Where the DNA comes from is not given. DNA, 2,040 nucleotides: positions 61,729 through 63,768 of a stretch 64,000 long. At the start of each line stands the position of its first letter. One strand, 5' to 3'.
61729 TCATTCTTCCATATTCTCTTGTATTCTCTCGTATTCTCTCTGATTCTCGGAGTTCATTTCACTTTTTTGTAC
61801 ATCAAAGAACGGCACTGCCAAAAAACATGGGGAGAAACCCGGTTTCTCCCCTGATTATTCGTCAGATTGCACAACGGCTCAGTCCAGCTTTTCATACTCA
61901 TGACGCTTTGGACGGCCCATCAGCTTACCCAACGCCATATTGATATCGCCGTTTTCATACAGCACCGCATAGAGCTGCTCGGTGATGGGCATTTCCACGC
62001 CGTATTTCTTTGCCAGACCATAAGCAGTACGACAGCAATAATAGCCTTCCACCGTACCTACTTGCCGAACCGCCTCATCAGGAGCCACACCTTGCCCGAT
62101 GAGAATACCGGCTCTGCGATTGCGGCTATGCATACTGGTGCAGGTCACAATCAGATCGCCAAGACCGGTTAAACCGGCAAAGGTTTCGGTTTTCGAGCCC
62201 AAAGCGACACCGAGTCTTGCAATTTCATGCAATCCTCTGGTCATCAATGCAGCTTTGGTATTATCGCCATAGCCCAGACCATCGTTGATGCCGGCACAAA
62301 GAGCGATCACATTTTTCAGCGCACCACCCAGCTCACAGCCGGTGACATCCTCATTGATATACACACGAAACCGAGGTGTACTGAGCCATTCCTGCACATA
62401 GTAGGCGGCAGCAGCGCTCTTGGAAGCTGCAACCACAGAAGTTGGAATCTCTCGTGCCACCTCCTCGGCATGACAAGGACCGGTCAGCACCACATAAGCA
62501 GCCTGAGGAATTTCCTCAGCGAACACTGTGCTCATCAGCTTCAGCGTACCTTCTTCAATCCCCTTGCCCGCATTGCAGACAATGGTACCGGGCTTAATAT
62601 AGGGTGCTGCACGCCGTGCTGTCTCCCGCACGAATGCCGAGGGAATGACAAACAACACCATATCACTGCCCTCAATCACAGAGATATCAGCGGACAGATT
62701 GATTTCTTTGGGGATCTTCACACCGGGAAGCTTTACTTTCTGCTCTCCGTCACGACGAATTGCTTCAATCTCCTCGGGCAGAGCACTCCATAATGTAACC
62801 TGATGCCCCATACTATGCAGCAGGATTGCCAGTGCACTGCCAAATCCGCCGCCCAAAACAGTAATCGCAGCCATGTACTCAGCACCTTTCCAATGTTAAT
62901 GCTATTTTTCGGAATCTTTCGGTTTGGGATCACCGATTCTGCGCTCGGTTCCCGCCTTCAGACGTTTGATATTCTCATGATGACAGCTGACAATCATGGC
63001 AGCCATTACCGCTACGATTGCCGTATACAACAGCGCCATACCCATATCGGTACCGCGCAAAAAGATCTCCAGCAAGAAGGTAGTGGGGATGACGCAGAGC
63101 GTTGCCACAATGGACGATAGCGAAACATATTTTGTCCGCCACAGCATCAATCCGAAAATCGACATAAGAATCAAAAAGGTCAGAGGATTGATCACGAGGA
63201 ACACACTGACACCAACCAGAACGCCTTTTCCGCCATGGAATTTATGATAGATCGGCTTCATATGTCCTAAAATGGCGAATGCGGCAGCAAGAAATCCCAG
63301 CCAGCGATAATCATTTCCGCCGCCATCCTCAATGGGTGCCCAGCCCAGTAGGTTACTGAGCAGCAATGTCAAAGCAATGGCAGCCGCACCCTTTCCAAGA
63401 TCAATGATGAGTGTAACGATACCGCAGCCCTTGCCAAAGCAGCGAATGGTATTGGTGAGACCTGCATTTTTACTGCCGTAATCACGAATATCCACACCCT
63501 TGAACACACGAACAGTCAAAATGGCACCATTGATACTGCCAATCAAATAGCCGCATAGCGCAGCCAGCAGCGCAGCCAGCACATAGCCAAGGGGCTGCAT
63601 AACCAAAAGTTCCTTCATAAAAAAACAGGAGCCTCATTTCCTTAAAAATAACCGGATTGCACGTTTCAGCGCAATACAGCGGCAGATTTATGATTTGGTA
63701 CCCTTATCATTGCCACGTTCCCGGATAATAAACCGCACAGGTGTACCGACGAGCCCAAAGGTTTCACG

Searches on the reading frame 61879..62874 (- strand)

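Call 32: search_protein_families(library=pfam, proteins=[window:61879-62874:-], max_evalue=0.001)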
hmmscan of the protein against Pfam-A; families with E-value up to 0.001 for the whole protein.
window:61879-62874:- (331 aa): 4 families
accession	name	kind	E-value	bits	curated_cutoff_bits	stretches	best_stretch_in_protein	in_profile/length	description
PF07479.19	NAD_Gly3P_dh_C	-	2.4e-55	187.1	25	1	176-314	1-140/142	NAD-dependent glycerol-3-phosphate dehydrogenase C-terminus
PF01210.29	NAD_Gly3P_dh_N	-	2.5e-41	141.7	23.1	1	4-156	2-157/158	NAD-dependent glycerol-3-phosphate dehydrogenase N-terminus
PF20618.3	GPD_NAD_C_bact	-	5.9e-22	78.4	27.6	1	236-300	1-65/66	Bacterial GPD, NAD-dependent C-terminal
PF02558.23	ApbA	-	5.1e-07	29.9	22.2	1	5-106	2-103/150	Ketopantoate reductase PanE/ApbA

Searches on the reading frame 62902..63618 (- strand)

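Call 32: search_protein_families(library=pfam, proteins=[window:62902-63618:-], max_evalue=0.001)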
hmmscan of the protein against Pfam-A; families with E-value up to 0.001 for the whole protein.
window:62902-63618:- (238 aa): 1 family
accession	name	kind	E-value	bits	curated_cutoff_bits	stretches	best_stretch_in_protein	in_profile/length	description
PF02660.20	G3P_acyltransf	-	5.7e-47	160.3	24.1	1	23-220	2-164/164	Glycerol-3-phosphate acyltransferase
